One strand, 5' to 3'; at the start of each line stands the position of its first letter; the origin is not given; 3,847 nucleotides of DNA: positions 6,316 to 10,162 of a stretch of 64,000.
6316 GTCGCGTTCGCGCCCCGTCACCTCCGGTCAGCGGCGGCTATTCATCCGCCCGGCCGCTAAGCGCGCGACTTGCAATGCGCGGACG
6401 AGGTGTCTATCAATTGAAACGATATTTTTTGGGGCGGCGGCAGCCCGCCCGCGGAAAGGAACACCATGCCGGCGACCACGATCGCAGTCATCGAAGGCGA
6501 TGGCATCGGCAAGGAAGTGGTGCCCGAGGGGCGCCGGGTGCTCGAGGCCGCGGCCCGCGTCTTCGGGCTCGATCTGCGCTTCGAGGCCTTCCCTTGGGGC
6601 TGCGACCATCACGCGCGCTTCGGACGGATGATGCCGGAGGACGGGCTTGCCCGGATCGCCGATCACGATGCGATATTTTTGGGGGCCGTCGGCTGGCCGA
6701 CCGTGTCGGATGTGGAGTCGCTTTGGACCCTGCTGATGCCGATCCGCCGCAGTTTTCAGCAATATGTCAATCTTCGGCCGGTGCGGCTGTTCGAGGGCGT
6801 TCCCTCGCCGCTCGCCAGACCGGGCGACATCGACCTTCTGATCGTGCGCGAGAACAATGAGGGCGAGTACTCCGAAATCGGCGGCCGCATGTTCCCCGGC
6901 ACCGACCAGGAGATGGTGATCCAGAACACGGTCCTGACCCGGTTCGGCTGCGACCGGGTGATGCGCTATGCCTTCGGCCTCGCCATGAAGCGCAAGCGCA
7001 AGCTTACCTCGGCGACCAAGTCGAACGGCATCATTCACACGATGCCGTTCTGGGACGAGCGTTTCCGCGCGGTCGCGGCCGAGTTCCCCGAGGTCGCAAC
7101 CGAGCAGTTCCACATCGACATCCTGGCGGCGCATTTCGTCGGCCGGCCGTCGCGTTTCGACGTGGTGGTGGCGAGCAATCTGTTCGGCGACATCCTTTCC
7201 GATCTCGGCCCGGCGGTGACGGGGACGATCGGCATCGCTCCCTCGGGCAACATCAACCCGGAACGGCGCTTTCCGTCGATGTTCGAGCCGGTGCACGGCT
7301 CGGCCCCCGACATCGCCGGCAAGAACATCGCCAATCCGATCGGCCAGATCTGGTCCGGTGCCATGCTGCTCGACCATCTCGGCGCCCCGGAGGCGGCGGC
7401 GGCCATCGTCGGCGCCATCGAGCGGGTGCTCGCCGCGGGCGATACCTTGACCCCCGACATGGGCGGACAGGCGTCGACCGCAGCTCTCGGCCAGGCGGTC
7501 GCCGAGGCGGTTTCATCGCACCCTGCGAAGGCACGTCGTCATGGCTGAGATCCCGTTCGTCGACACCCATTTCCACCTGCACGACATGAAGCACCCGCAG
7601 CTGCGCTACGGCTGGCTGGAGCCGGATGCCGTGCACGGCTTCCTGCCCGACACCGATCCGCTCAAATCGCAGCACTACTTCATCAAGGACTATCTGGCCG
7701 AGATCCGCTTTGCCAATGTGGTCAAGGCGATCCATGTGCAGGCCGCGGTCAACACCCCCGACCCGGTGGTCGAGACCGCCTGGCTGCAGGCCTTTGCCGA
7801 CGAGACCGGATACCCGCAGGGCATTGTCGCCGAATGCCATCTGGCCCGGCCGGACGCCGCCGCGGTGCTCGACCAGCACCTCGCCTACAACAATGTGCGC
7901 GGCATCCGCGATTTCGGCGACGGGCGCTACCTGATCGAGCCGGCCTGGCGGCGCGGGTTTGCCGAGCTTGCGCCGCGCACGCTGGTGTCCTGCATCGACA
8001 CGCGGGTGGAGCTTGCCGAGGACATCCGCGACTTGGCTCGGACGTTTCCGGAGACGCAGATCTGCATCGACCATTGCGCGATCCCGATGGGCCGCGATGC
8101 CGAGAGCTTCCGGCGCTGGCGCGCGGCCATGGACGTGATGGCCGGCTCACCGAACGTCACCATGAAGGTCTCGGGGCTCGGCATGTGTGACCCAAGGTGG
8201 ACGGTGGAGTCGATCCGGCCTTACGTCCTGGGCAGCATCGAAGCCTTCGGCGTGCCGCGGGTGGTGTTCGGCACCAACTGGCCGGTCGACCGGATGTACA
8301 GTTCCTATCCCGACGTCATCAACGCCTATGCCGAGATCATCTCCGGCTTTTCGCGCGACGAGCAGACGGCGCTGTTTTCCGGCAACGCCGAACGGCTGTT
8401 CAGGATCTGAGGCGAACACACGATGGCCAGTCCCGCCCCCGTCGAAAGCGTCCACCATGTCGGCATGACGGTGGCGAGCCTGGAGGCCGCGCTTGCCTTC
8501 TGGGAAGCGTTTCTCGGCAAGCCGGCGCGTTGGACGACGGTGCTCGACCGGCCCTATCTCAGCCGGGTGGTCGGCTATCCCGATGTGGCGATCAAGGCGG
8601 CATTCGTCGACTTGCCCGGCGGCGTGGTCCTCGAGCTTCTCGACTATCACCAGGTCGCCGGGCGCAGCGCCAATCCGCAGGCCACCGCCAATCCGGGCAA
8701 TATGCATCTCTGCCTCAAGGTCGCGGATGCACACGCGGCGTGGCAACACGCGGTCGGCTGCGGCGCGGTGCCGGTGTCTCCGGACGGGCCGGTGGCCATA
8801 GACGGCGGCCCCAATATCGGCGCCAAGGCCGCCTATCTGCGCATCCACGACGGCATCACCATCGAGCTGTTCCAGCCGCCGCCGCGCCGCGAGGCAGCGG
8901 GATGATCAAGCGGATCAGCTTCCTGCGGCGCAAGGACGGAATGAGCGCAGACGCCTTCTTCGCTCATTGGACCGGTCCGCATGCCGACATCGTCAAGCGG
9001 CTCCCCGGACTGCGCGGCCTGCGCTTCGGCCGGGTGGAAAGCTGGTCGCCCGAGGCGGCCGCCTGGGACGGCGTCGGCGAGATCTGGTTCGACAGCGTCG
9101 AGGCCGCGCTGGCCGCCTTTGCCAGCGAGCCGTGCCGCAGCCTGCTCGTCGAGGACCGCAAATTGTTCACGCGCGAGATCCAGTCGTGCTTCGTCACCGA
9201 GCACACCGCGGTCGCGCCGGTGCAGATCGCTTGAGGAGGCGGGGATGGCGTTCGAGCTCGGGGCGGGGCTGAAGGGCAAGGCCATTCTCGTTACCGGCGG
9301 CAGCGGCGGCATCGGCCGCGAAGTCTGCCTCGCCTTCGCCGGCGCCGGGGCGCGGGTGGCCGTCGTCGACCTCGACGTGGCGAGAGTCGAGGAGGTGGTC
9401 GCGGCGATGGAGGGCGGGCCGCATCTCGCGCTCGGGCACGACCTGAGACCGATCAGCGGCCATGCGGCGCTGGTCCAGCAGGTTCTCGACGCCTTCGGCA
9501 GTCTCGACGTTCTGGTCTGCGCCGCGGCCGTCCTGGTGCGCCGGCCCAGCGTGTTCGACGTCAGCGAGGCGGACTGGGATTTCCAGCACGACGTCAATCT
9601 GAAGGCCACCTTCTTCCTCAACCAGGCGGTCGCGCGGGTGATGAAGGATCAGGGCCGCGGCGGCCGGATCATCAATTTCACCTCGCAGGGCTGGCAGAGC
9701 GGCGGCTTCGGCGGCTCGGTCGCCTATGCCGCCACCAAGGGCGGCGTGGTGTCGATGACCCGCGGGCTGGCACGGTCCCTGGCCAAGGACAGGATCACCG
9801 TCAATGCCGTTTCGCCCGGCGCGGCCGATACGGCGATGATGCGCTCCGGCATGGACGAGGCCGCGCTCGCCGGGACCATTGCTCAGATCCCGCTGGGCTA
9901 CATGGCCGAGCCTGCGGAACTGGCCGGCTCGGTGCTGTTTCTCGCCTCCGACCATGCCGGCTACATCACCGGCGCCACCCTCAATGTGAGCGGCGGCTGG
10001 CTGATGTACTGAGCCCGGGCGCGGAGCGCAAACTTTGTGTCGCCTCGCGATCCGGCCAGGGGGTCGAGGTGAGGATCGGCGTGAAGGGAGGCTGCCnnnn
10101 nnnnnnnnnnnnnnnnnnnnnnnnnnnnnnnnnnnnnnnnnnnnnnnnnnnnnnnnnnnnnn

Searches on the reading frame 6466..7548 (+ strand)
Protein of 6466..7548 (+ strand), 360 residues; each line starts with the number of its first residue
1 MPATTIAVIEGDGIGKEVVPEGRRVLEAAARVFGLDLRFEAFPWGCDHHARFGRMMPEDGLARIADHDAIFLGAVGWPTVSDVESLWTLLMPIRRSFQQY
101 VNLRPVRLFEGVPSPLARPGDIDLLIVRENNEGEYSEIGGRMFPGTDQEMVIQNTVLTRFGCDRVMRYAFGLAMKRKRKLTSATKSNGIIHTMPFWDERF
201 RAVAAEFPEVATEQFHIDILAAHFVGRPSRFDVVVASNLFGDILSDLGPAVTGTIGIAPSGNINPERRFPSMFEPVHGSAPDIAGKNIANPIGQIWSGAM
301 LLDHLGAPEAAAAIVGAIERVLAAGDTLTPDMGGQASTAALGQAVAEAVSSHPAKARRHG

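Call 35: search_protein_families(library=ncbifam, proteins=[window:6466-7548:+], max_evalue=1e-10)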
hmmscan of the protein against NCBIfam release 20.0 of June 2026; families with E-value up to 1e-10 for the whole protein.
window:6466-7548:+ (360 aa): 16 families
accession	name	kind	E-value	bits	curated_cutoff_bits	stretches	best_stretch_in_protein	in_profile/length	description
TIGR02089.1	TTC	equivalog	2.2e-159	530.1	470.4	1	5-349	5-352/352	tartrate dehydrogenase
NF006048.0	PRK08194.1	equivalog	1.7e-153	510.9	501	1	3-349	3-349/352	tartrate dehydrogenase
NF002898.0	PRK03437.1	equivalog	1.1e-112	376.8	393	1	4-349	5-345/347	3-isopropylmalate dehydrogenase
TIGR02088.1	LEU3_arch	subfamily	1.8e-84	283.8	409.8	1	6-345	1-323/324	isopropylmalate/isohomocitrate dehydrogenases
NF040626.1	AksF2_Meth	equivalog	6.4e-83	278.8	540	1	5-349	3-330/333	homoisocitrate dehydrogenase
NF006529.0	PRK08997.1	equivalog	1.8e-71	240.9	510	1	3-347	3-333/335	isocitrate dehydrogenase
TIGR00169.1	leuB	equivalog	3e-70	237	353.2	1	6-348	2-348/349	3-isopropylmalate dehydrogenase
NF040619.1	AksF_Meth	equivalog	3.4e-69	233.5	500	1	5-343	3-341/343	homoisocitrate dehydrogenase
NF006673.0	PRK09222.1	equivalog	9.9e-65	219.4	509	1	3-355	4-347/482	NADP-dependent isocitrate dehydrogenase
NF040855.1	iso_homocit_dh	equivalog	3.5e-58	197.5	680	1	6-348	4-318/345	isocitrate--homoisocitrate dehydrogenase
TIGR00175.1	mito_nad_idh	equivalog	8e-56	189.6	432.4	1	4-347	4-332/334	isocitrate dehydrogenase (NAD(+))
TIGR02924.1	ICDH_alpha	equivalog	2.2e-51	175.4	561.35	1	5-325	2-308/473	isocitrate dehydrogenase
TIGR00183.1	prok_nadp_idh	equivalog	1.8e-42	145.6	567.3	2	209-325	274-387/417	isocitrate dehydrogenase (NADP(+))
NF005425.0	PRK07006.1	equivalog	2.4e-40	138.6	490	2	211-324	276-386/416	NADP-dependent isocitrate dehydrogenase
NF005036.0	PRK06451.1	equivalog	2.3e-34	118.8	484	2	218-324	276-379/412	NADP-dependent isocitrate dehydrogenase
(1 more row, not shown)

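Call 38: find_encoding_contigs(protein=P0130, flank=3000, max_places=4)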
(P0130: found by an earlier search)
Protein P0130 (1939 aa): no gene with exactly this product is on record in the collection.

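Call 39: find_encoding_contigs(protein=window:6466-7548:+, flank=1000, max_places=4)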
Protein window:6466-7548:+ (360 aa): 2 contigs read that carry it; 2 places shown.
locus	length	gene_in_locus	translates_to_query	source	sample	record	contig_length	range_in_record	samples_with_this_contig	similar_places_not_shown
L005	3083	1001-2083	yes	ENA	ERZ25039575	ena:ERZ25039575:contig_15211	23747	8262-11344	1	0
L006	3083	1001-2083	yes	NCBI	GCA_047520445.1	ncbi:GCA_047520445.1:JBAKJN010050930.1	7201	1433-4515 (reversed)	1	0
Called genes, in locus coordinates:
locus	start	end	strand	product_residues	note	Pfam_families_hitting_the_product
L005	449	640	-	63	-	-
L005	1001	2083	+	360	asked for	PF00180:Iso_dh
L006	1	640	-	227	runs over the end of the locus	PF00106:adh_short, PF13561:adh_short_C2, PF23441:SDR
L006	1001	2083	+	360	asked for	PF00180:Iso_dh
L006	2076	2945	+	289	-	PF04909:Amidohydro_2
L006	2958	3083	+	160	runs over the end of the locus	PF00903:Glyoxalase (weak), PF13669:Glyoxalase_4, PF18029:Glyoxalase_6 (weak)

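Call 40: find_encoding_contigs(protein=P0140, flank=8000, max_places=3)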
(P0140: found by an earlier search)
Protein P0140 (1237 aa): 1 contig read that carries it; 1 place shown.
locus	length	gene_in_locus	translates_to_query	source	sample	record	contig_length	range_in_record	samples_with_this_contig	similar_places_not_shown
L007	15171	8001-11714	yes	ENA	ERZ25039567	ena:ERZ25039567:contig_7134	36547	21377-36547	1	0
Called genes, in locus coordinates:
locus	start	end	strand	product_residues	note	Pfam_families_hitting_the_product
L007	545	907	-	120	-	PF19269:Anticodon_2 (faint)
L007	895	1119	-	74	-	-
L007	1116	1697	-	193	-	PF00749:tRNA-synt_1c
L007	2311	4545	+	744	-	PF13567:DUF4131, PF03772:Competence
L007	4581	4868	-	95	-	PF00717:Peptidase_S24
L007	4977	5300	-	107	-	PF01726:LexA_DNA_bind, PF12802:MarR_2 (faint)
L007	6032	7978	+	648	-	PF22494:choice_anch_I (faint), PF25174:Beta-prop_THOC3 (faint), PF08450:SGL (faint), PF10282:Lactonase (faint), PF07676:PD40 (faint), PF12951:PATR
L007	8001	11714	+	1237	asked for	PF12951:PATR, PF03797:Autotransporter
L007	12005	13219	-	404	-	PF00994:MoCF_biosynth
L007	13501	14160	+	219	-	-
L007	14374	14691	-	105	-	-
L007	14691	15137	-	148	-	PF12228:DUF3604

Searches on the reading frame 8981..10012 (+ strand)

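Call 35: search_protein_families(library=ncbifam, proteins=[window:8981-10012:+], max_evalue=1e-10)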
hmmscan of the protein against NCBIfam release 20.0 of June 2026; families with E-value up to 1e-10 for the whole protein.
window:8981-10012:+ (343 aa): 191 families (the best 25 are shown)
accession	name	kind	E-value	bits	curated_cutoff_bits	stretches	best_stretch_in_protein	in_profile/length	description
NF005559.1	PRK07231.1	subfamily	1e-56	192.2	215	1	97-341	2-248/249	glucose 1-dehydrogenase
NF005309.0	PRK06841.1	subfamily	4e-54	183.8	286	1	92-340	8-252/255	GolD/DthD family dehydrogenase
NF004198.0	PRK05653.1-3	equivalog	2.2e-53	181.3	296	1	97-342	5-248/248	3-oxoacyl-ACP reductase FabG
NF009466.0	PRK12826.1-2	subfamily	5.6e-51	173.4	222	1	100-340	4-244/248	3-oxoacyl-ACP reductase FabG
NF005472.0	PRK07067.1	equivalog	6.1e-51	173.4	338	1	97-342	4-256/257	L-iditol 2-dehydrogenase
NF005067.0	PRK06484.1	equivalog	3.7e-50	171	713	1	98-343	8-254/524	short chain dehydrogenase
NF004791.0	PRK06138.1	equivalog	4.3e-50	170.4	312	1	97-342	3-251/252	SDR family oxidoreductase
TIGR01832.1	kduD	equivalog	4.4e-50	170.5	338.85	1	97-341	3-246/248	2-dehydro-3-deoxy-D-gluconate 5-dehydrogenase KduD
TIGR01830.1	3oxo_ACP_reduc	equivalog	6.3e-50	170.1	297.75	1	103-339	2-237/239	3-oxoacyl-[acyl-carrier-protein] reductase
NF009468.0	PRK12826.1-4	equivalog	9.7e-50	169.6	318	1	97-341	5-248/256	SDR family oxidoreductase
NF004197.0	PRK05653.1-1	equivalog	8.2e-48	163.2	332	1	96-342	4-248/249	3-oxoacyl-ACP reductase FabG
NF004818.0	PRK06172.1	equivalog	8.9e-48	162.8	336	1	97-341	5-251/253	SDR family oxidoreductase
NF006528.0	PRK08993.1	subfamily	1e-46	159.5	430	1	97-341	8-251/253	2-dehydro-3-deoxy-D-gluconate 5-dehydrogenase KduD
NF004202.0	PRK05653.2-2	equivalog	1.2e-46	159.3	333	1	96-340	4-247/259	3-oxoacyl-ACP reductase FabG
TIGR01829.1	AcAcCoA_reduct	subfamily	4.1e-46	157.6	302.1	1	102-342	3-242/242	acetoacetyl-CoA reductase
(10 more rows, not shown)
